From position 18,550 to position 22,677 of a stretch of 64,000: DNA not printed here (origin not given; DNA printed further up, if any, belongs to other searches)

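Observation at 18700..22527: Single-polypeptide GtrB-GtrA-GtrC-like glycosylation machine (1275 aa)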

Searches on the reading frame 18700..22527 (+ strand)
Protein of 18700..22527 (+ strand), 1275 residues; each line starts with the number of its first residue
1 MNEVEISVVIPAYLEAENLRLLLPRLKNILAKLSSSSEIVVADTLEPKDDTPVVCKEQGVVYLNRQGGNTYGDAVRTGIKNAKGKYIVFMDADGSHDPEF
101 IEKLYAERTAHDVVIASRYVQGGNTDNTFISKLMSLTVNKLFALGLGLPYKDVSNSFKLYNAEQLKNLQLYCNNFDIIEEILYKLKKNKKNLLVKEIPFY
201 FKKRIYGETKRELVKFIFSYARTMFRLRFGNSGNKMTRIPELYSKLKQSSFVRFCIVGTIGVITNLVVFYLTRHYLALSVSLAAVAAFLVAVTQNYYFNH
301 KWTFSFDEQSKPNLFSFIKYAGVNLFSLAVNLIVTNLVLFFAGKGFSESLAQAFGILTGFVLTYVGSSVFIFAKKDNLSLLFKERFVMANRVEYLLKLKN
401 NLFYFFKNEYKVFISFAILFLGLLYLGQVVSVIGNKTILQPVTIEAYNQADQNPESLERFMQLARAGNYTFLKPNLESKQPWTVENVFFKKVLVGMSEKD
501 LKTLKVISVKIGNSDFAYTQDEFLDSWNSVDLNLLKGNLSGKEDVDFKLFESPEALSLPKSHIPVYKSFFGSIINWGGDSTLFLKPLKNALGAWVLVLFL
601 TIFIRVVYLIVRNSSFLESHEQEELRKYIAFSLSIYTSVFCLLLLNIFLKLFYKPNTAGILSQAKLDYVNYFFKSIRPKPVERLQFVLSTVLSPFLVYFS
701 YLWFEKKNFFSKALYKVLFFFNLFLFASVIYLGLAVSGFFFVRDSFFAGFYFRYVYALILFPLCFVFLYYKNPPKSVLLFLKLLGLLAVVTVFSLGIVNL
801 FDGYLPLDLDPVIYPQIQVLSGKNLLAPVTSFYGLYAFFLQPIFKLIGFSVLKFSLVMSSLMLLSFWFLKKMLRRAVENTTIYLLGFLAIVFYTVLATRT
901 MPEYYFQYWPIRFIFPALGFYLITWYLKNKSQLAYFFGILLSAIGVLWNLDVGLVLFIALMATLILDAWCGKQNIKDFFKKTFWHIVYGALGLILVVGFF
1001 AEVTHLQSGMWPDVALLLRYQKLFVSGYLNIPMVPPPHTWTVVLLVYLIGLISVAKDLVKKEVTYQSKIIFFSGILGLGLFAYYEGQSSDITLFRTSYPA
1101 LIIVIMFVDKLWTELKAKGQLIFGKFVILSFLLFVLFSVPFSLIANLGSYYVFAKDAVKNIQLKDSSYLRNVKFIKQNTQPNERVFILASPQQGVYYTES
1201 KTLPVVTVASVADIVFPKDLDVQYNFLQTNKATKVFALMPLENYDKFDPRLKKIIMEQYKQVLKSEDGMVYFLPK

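Call 5: search_protein_families(library=pfam, proteins=[window:18700-22527:+], max_evalue=1)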
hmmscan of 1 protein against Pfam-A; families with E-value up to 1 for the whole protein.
window:18700-22527:+ (1275 aa): 3 families
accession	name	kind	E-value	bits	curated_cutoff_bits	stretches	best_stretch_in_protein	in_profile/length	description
PF00535.33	Glycos_transf_2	-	4.8e-22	79.1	23.3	1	7-162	1-161/168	Glycosyl transferase family 2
PF04138.20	GtrA_DPMS_TM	-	2.8e-19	69.9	26.1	1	253-372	1-117/117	GtrA/DPMS, transmembrane domain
PF13641.12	Glyco_tranf_2_3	-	0.00057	20.4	27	1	6-116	3-121/230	Glycosyltransferase like family 2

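Call 6: search_protein_families(library=ncbifam, proteins=[window:18700-22527:+], max_evalue=1)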
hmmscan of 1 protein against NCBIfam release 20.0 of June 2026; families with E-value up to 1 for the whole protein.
window:18700-22527:+ (1275 aa): 12 families
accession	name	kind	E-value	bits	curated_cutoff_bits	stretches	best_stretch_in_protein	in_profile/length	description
TIGR04182.1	glyco_TIGR04182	equivalog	9.4e-17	61.3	325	1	5-227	1-217/293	S-layer glycoprotein N-glycosyltransferase AglJ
NF007986.1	PRK10714.1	equivalog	3.5e-10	39.4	529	1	5-217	7-216/316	undecaprenyl-phosphate 4-deoxy-4-formamido-L-arabinose transferase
TIGR04283.1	glyco_like_mftF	equivalog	1e-08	35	182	1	6-115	1-104/221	TIGR04283 family arsenosugar biosynthesis glycosyltransferase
NF041391.1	DPhHxTase_Halo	equivalog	4.5e-08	32.3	375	1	26-211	14-192/213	dolichyl-phosphate hexose transferase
NF058614.1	PPMAGASynPpgS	equivalog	2e-06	27.4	370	1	7-189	3-186/226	polyprenyl-phospho-N-acetylgalactosaminyl synthase PpgS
NF041875.1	EPS_EpsD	equivalog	3.3e-05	23.4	370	1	6-110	1-106/325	exopolysaccharide biosynthesis glycosyltransferase EpsD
NF010496.0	PRK13915.1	equivalog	7.3e-05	22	262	1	3-105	30-139/307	glucosyl-3-phosphoglycerate synthase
NF038302.1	EPS_HpsE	equivalog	0.00026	20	300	1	4-112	1-115/307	hormogonium polysaccharide biosynthesis glycosyltransferase HpsE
NF007482.0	PRK10073.1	equivalog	0.00094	18.3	423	1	4-114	6-116/334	glycosyltransferase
TIGR03965.1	mycofact_glyco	equivalog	0.0016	17.4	280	1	5-126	75-197/467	mycofactocin biosynthesis glycosyltransferase MftF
NF038299.1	EPS_HpsN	equivalog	0.0095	14.9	425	1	5-104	2-102/317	hormogonium polysaccharide biosynthesis glycosyltransferase HpsN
NF047683.1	TeichurnBiosyTuaG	equivalog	0.096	12.3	400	1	26-104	25-107/252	teichuronic acid biosynthesis protein TuaG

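Call 9: find_homologous_proteins(query=window:18700-22524:+, max_evalue=0.001)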
Query window:18700-22524:+ (1275 aa): 9 proteins with E <= 0.001 among 8000 candidates.
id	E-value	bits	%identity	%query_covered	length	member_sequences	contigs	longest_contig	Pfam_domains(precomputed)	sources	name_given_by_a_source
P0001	0.0e+0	2657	94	100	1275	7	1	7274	PF04138.21,PF00535.33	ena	-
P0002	0.0e+0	1119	52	82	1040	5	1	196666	PF04138.21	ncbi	-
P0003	0.0e+0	1087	51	81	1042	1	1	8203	PF04138.21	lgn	-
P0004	6.5e-265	901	44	82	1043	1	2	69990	PF04138.21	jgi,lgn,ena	jgi:putative flippase GtrA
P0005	2.1e-102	362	51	18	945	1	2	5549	PF00535.33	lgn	-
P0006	2.3e-66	243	54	18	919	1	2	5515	PF00535.33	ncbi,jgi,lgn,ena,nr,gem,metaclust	ncbi:MAG: glycosyltransferase [Endomicrobia bacterium]|nr:glycosyltransferase [Endomicrobiia bacteri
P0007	3.8e-57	212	55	15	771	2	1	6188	PF00535.33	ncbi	ncbi:MAG TPA: glycosyltransferase, partial [Myxococcaceae bacterium]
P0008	3.6e-24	103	29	29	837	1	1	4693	PF13641.13,PF04138.21,PF00535.33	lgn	-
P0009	4.5e-4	37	29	13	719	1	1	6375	PF10111.15,PF13641.13,PF04055.28,PF00535.33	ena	-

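Call 17: find_encoding_contigs(protein=window:18700-22527:+, flank=10000, max_places=4)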
Protein window:18700-22527:+ (1275 aa): 4 contigs read that carry it; 3 places shown.
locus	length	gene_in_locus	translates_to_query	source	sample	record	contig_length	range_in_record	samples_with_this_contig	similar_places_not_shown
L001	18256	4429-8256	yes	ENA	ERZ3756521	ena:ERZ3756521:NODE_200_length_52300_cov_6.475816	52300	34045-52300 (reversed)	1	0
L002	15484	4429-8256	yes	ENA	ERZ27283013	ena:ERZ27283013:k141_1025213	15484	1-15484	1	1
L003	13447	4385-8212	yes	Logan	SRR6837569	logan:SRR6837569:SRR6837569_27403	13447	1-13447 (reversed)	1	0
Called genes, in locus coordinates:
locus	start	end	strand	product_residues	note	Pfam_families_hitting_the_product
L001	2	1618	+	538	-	?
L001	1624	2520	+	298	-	PF01073:3Beta_HSD (faint), PF01370:Epimerase, PF04321:RmlD_sub_bind, PF16363:GDP_Man_Dehyd (faint)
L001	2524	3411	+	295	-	PF01073:3Beta_HSD (faint), PF01370:Epimerase, PF02719:Polysacc_synt_2 (weak), PF07993:NAD_binding_4 (weak), PF16363:GDP_Man_Dehyd (weak)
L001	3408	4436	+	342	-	PF01073:3Beta_HSD, PF01370:Epimerase, PF02719:Polysacc_synt_2, PF04321:RmlD_sub_bind, PF07993:NAD_binding_4 (faint), PF16363:GDP_Man_Dehyd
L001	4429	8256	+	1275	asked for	PF00535:Glycos_transf_2, PF04138:GtrA_DPMS_TM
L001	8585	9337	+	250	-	-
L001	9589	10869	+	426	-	PF08421:Methyltransf_13, PF13489:Methyltransf_23, PF08242:Methyltransf_12 (faint), PF08484:Methyltransf_14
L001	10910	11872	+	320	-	PF01408:GFO_IDH_MocA, PF22725:GFO_IDH_MocA_C3, PF02894:GFO_IDH_MocA_C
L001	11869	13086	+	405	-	PF00155:Aminotran_1_2, PF00266:Aminotran_5 (weak), PF01041:DegT_DnrJ_EryC1, PF01212:Beta_elim_lyase (weak), PF01053:Cys_Met_Meta_PP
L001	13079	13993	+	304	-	PF00535:Glycos_transf_2, PF13641:Glyco_tranf_2_3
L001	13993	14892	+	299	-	-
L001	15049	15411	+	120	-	PF02698:DUF218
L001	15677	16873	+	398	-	PF01757:Acyl_transf_3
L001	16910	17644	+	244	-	PF00483:NTP_transferase, PF12804:NTP_transf_3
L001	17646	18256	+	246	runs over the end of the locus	PF00535:Glycos_transf_2, PF10111:Glyco_tranf_2_2 (weak), PF13641:Glyco_tranf_2_3, PF13632:Glyco_trans_2_3 (weak)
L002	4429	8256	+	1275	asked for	PF00535:Glycos_transf_2, PF04138:GtrA_DPMS_TM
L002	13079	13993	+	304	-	PF00535:Glycos_transf_2, PF13641:Glyco_tranf_2_3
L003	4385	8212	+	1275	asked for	PF00535:Glycos_transf_2, PF04138:GtrA_DPMS_TM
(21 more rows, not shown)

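Call 18: find_encoding_contigs(protein=P0002, flank=10000, max_places=4)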
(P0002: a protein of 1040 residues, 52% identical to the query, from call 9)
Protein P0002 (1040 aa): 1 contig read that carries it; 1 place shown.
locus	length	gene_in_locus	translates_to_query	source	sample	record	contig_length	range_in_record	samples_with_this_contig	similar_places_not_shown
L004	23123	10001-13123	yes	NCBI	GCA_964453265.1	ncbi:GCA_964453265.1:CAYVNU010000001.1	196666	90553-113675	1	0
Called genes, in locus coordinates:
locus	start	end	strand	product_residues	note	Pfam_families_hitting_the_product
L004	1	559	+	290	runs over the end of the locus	-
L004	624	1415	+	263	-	PF00483:NTP_transferase, PF12804:NTP_transf_3 (weak)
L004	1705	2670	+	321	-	PF01073:3Beta_HSD, PF01370:Epimerase, PF02719:Polysacc_synt_2, PF04321:RmlD_sub_bind (weak), PF16363:GDP_Man_Dehyd, PF07993:NAD_binding_4 (weak)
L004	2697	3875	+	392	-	PF00155:Aminotran_1_2, PF01041:DegT_DnrJ_EryC1, PF01053:Cys_Met_Meta_PP (weak)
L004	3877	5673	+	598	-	PF02776:TPP_enzyme_N, PF00205:TPP_enzyme_M, PF02775:TPP_enzyme_C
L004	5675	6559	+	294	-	PF01370:Epimerase, PF04321:RmlD_sub_bind, PF16363:GDP_Man_Dehyd (faint)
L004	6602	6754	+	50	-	-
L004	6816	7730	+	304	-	PF01370:Epimerase, PF02719:Polysacc_synt_2 (weak), PF07993:NAD_binding_4 (faint), PF16363:GDP_Man_Dehyd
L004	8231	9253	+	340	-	PF00106:adh_short (faint), PF01073:3Beta_HSD, PF01370:Epimerase, PF02719:Polysacc_synt_2, PF04321:RmlD_sub_bind, PF08659:KR (weak), PF16363:GDP_Man_Dehyd, PF07993:NAD_binding_4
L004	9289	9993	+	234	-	PF00535:Glycos_transf_2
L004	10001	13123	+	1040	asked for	PF04138:GtrA_DPMS_TM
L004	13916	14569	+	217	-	PF00702:Hydrolase, PF13419:HAD_2, PF13242:Hydrolase_like (weak)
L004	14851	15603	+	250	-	-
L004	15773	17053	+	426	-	PF08421:Methyltransf_13, PF13489:Methyltransf_23, PF08242:Methyltransf_12 (weak), PF08484:Methyltransf_14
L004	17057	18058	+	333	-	PF01408:GFO_IDH_MocA, PF02894:GFO_IDH_MocA_C, PF22725:GFO_IDH_MocA_C3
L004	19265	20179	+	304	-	PF00535:Glycos_transf_2, PF13641:Glyco_tranf_2_3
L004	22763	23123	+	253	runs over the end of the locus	PF00535:Glycos_transf_2, PF10111:Glyco_tranf_2_2, PF13641:Glyco_tranf_2_3, PF13632:Glyco_trans_2_3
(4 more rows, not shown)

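Call 64: search_protein_families(library=pfam, proteins=[P0005, P0006, P0007, P0008], max_evalue=0.1)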
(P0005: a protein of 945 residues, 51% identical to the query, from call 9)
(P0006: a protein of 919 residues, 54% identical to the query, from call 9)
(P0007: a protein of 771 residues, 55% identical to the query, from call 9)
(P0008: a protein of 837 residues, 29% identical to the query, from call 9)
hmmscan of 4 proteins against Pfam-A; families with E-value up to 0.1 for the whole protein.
P0005 (945 aa): 2 families
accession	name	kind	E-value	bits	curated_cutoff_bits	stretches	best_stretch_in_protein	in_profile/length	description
PF00535.33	Glycos_transf_2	-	1.9e-23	83.7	23.3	1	4-164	1-166/168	Glycosyl transferase family 2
PF10111.15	Glyco_tranf_2_2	-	0.015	15.3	27.3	1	4-96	1-97/276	Glycosyltransferase like family 2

P0006 (919 aa): 1 family
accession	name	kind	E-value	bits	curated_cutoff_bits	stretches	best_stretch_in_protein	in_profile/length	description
PF00535.33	Glycos_transf_2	-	9.9e-25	87.8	23.3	1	4-166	1-167/168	Glycosyl transferase family 2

P0007 (771 aa): 3 families
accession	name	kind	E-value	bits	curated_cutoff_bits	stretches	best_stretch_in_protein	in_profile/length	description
PF00535.33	Glycos_transf_2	-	1.1e-18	68.2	23.3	1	3-134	26-165/168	Glycosyl transferase family 2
PF12804.13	NTP_transf_3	-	0.0039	17.8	27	0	15-86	48-123/160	MobA-like NTP transferase domain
PF13641.12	Glyco_tranf_2_3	-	0.093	13.2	27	0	11-75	43-110/230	Glycosyltransferase like family 2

P0008 (837 aa): 4 families
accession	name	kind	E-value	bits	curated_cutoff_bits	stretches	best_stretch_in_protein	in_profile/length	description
PF00535.33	Glycos_transf_2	-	1.4e-33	116.6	23.3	1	13-177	1-166/168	Glycosyl transferase family 2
PF04138.20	GtrA_DPMS_TM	-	1.2e-20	74.3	26.1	1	245-365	1-117/117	GtrA/DPMS, transmembrane domain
PF13641.12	Glyco_tranf_2_3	-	1.6e-08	35.3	27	1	10-179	1-175/230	Glycosyltransferase like family 2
PF13231.12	PMT_2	-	0.0003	21.5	26.1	1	483-616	23-154/160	Dolichyl-phosphate-mannose-protein mannosyltransferase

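Call 96: find_encoding_contigs(protein=P0001, flank=3000, max_places=2)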
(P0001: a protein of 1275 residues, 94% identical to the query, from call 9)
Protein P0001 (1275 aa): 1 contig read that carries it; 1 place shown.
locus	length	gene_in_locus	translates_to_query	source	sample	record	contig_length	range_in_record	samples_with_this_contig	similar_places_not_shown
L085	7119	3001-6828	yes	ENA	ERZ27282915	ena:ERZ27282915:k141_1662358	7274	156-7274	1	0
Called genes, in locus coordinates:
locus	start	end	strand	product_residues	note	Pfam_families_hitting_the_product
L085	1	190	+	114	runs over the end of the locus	?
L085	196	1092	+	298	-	PF01073:3Beta_HSD (faint), PF01370:Epimerase, PF04321:RmlD_sub_bind, PF16363:GDP_Man_Dehyd (faint)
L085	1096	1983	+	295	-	PF01073:3Beta_HSD (faint), PF01370:Epimerase, PF02719:Polysacc_synt_2 (weak), PF07993:NAD_binding_4 (weak), PF16363:GDP_Man_Dehyd (weak)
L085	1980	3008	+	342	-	PF01073:3Beta_HSD, PF01370:Epimerase, PF02719:Polysacc_synt_2, PF04321:RmlD_sub_bind, PF07993:NAD_binding_4 (faint), PF16363:GDP_Man_Dehyd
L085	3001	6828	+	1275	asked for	PF00535:Glycos_transf_2, PF04138:GtrA_DPMS_TM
